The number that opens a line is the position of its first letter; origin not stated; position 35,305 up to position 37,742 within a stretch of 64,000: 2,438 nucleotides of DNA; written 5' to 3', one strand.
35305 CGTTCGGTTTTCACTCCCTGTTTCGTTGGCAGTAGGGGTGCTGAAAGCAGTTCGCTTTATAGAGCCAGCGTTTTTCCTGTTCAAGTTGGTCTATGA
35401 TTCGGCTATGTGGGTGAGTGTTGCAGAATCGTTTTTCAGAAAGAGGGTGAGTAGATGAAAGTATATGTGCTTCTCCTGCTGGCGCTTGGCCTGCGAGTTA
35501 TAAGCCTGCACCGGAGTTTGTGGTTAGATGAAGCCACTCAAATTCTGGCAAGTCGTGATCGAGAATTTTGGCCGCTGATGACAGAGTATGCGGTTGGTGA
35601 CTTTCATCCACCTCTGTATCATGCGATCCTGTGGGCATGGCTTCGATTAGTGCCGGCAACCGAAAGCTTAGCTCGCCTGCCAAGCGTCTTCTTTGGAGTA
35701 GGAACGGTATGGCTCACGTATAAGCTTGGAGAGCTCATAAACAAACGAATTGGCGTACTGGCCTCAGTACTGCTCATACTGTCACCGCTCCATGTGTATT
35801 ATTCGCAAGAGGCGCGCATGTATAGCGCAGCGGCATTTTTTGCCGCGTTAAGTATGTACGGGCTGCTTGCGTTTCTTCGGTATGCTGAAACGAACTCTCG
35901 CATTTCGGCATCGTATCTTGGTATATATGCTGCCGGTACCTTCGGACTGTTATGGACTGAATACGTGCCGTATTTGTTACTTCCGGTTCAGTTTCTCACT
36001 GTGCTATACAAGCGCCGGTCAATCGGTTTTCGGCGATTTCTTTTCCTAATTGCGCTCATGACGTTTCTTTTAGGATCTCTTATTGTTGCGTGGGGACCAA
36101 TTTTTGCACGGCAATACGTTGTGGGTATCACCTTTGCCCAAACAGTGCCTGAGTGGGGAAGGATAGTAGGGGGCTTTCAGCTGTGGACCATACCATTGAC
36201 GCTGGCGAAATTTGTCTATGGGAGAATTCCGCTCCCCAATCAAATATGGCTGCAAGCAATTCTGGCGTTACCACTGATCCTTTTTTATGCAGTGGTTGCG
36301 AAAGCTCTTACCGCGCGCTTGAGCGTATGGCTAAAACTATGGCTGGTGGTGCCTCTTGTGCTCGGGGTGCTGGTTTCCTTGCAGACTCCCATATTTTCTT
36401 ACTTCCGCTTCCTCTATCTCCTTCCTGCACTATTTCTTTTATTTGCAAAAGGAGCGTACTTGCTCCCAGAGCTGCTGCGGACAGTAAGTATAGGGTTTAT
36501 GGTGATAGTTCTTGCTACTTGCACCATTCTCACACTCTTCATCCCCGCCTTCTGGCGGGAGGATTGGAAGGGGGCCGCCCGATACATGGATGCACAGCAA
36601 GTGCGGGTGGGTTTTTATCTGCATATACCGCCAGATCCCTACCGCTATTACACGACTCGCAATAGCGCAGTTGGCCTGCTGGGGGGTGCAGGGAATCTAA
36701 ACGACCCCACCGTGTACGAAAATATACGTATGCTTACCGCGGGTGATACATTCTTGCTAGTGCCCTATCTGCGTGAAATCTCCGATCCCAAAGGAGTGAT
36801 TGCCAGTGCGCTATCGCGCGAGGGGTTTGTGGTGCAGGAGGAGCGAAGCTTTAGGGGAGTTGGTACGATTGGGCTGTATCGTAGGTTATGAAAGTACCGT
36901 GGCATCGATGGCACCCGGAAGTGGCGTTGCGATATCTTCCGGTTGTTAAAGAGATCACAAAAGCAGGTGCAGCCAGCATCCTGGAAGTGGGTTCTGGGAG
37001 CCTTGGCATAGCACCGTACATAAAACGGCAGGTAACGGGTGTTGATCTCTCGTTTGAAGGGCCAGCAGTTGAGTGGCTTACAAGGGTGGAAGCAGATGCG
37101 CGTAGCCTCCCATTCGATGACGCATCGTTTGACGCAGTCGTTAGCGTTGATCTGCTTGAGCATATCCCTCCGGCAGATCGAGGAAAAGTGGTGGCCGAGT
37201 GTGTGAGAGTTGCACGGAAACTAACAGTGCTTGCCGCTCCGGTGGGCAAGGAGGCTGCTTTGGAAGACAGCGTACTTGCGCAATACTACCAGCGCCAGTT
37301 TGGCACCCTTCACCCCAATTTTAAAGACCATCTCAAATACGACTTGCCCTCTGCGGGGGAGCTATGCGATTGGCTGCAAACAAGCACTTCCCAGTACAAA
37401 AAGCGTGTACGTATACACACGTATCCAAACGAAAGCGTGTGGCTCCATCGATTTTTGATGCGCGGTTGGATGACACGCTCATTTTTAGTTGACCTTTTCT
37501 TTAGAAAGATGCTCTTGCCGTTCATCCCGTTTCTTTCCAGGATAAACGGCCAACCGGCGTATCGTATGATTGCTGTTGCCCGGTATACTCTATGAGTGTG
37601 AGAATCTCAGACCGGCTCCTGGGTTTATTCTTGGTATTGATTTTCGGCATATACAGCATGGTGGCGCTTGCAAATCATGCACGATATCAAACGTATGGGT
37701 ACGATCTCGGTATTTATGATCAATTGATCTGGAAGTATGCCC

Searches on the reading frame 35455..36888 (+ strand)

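Call 16: search_protein_families(library=pfam, proteins=[window:35455-36888:+], max_evalue=0.001)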
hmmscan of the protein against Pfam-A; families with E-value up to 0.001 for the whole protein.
window:35455-36888:+ (478 aa): 1 family
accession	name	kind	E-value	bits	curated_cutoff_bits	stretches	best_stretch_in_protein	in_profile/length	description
PF13231.12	PMT_2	-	9.4e-08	32.9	26.1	1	51-213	2-160/160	Dolichyl-phosphate-mannose-protein mannosyltransferase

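Call 78: search_protein_families(library=ncbifam, proteins=[window:35455-36888:+], max_evalue=0.001)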
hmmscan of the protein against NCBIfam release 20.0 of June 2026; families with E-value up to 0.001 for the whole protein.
window:35455-36888:+ (478 aa): 2 families
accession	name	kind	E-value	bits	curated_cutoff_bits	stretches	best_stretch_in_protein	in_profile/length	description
TIGR03663.1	TIGR03663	subfamily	1.7e-07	30.7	126.25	1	3-185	4-183/435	flippase activity-associated protein Agl23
NF052499.1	MnslTaseMT1671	equivalog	6.9e-07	28.1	900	1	17-133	44-161/523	mannosyltransferase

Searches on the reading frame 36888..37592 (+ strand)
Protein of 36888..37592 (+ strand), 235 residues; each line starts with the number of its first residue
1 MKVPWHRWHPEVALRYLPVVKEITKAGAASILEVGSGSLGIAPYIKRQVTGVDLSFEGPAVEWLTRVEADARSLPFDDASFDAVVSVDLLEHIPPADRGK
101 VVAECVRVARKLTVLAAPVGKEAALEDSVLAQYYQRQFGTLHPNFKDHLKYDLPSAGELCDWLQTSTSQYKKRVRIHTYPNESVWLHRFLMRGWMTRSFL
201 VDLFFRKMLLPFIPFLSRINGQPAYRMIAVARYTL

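Call 16: search_protein_families(library=pfam, proteins=[window:36888-37592:+], max_evalue=0.001)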
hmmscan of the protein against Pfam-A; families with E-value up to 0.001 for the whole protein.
window:36888-37592:+ (235 aa): 4 families
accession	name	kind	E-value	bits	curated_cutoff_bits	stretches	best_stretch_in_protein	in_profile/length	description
PF08241.18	Methyltransf_11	-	1.2e-13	51.9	21.2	1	32-111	1-89/95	Methyltransferase domain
PF13649.12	Methyltransf_25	-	1.5e-10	42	27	1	31-110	1-94/97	Methyltransferase domain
PF13489.12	Methyltransf_23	-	9.1e-05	22.7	27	1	27-163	22-154/164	Methyltransferase domain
PF08242.18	Methyltransf_12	-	0.00051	21.2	30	0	32-110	1-93/98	Methyltransferase domain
